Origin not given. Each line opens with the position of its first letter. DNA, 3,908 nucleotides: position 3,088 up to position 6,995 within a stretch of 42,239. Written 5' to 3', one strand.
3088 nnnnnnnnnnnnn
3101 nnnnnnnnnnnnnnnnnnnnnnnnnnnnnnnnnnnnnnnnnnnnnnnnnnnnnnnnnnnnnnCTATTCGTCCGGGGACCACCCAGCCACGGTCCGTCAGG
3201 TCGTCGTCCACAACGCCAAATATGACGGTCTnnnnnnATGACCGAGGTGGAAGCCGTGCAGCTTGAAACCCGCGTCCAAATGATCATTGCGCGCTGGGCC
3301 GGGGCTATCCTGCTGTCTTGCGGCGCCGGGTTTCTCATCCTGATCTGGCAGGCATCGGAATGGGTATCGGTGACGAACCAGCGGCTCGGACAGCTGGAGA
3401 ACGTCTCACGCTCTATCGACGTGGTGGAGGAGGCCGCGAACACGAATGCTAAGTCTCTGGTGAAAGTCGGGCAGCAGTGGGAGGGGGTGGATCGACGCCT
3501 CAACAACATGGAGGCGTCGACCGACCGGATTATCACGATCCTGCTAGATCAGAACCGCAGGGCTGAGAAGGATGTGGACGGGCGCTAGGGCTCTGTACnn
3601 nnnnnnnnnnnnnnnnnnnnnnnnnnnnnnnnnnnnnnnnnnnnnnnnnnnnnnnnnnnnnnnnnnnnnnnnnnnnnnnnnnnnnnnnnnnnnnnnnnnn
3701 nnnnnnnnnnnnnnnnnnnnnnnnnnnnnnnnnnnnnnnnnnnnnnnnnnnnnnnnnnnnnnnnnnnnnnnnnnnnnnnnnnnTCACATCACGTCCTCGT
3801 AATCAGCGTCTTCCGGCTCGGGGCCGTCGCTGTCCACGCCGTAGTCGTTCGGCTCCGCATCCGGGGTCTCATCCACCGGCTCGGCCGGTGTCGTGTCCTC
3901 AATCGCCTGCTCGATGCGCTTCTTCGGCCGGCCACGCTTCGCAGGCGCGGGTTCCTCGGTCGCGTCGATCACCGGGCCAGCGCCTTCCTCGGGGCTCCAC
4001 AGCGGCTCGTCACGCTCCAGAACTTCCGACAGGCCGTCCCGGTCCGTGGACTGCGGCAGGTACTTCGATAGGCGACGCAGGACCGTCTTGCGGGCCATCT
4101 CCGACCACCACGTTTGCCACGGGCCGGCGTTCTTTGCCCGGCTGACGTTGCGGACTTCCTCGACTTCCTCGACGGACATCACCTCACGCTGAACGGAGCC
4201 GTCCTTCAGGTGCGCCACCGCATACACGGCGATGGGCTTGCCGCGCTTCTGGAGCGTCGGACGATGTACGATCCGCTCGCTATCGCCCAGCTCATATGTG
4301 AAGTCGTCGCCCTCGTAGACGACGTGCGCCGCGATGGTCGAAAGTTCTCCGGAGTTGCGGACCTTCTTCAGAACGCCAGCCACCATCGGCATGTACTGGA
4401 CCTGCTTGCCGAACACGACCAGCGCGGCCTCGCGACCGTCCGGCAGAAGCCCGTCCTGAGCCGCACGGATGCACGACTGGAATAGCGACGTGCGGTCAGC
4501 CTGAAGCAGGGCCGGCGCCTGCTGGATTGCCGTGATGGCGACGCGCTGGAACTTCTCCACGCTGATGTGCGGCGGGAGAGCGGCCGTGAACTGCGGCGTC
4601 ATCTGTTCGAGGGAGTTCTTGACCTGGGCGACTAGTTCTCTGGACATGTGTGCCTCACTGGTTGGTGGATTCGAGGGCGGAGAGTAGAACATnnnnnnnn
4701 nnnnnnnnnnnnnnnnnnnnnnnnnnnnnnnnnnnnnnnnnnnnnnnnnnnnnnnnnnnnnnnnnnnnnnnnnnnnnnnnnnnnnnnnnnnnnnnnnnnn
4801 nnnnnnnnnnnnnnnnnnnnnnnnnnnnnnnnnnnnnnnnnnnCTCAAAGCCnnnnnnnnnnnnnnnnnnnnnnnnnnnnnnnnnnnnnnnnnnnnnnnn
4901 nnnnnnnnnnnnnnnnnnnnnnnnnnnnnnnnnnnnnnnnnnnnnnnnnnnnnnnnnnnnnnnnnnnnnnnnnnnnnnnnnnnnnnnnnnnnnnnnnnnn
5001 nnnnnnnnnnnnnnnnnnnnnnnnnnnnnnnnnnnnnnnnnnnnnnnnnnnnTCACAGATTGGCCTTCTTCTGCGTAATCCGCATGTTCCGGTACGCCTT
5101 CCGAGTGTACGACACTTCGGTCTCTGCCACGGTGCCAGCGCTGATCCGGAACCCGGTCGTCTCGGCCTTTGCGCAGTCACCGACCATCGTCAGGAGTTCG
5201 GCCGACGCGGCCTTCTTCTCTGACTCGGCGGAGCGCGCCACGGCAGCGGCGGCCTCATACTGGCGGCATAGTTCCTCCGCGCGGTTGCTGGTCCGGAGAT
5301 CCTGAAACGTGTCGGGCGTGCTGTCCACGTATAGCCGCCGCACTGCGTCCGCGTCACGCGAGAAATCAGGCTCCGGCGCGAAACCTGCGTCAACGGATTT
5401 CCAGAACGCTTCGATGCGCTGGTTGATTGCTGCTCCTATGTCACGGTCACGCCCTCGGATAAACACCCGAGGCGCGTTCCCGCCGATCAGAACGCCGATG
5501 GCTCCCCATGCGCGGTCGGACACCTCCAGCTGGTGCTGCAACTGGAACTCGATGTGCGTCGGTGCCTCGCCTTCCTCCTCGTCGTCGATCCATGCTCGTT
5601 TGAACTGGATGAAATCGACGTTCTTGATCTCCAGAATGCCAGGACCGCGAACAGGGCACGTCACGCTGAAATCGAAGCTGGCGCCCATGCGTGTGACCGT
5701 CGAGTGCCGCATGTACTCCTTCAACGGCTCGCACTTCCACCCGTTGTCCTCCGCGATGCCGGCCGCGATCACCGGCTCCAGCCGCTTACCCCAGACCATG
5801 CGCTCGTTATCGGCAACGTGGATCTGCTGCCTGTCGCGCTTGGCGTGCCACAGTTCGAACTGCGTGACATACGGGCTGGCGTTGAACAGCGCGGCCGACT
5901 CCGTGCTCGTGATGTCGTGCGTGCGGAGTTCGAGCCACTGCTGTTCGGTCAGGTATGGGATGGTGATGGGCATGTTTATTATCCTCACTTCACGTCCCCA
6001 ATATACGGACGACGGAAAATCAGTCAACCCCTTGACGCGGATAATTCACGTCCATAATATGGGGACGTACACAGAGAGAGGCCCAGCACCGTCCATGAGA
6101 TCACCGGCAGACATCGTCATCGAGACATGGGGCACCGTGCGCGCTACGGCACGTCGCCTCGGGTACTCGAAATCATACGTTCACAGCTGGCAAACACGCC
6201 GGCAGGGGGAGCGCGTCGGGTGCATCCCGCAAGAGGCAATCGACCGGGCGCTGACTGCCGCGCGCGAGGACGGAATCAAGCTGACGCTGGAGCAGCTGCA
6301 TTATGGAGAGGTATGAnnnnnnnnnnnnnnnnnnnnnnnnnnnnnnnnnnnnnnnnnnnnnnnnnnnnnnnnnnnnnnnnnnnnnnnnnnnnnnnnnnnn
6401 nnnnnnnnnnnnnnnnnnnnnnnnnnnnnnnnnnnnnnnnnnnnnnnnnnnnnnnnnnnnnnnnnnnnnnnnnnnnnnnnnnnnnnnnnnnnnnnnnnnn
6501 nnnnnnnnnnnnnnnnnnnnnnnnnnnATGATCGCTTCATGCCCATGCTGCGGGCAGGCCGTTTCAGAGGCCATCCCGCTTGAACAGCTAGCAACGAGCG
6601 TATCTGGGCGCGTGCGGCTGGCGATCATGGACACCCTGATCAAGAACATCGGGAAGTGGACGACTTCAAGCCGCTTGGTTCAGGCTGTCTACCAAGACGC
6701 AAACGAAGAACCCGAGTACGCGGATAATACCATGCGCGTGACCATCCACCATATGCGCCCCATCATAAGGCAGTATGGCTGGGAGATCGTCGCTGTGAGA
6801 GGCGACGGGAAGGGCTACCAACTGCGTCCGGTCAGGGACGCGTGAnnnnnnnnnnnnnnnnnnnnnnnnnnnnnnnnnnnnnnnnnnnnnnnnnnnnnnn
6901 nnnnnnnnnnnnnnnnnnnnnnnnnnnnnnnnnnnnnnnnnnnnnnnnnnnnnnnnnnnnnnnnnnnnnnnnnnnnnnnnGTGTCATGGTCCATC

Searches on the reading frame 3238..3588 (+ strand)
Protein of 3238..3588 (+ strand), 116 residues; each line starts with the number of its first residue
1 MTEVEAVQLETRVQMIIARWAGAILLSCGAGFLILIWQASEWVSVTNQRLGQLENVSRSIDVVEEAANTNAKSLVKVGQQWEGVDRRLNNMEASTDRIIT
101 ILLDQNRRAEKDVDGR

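Call 33: search_protein_families(library=pfam, proteins=[window:3238-3588:+], max_evalue=1)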
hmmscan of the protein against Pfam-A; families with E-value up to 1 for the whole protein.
window:3238-3588:+ (116 aa): 6 families
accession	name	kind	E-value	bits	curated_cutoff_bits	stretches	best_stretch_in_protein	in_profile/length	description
PF12308.13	Noelin-1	-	0.011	16.3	25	1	50-96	45-91/100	Neurogenesis glycoprotein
PF21165.2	FGFR3_TM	-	0.022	15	27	1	26-36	5-15/25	Fibroblast growth factor receptor 3 transmembrane domain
PF24164.1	TMP_N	-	0.025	15.5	27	1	51-79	44-72/82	Tape measure protein N-terminal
PF09861.14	Lar_N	-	0.098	12.3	23.3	1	54-100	114-159/204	Lactate racemase N-terminal domain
PF06409.17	NPIP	-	0.1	12.8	27.5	1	22-93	22-94/207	Nuclear pore complex interacting protein (NPIP)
PF14612.12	Ino80_Iec3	-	0.21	12.2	27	1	65-108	15-55/70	IEC3 subunit of the Ino80 complex, chromatin re-modelling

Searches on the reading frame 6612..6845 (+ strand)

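Call 14: search_protein_families(library=pfam, proteins=[window:6612-6845:+], max_evalue=1)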
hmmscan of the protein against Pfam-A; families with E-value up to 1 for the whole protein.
window:6612-6845:+ (77 aa): 2 families
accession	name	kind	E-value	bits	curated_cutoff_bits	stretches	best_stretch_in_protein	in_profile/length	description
PF00486.34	Trans_reg_C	-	1e-06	29.1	26.2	1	4-66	12-74/77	Transcriptional regulatory protein, C terminal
PF11767.14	SET_assoc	-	0.13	12.4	24.1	1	40-69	9-36/66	Histone lysine methyltransferase SET associated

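Call 15: search_protein_families(library=phrogs, proteins=[window:6612-6845:+], max_evalue=0.1)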
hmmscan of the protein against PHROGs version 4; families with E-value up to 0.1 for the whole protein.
window:6612-6845:+ (77 aa): 2 families
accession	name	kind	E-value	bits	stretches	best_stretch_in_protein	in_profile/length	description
phrog_731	-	unknown function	0.0028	18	1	4-70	159-223/227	-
phrog_3986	-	unknown function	0.068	14.1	1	8-67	4-64/148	-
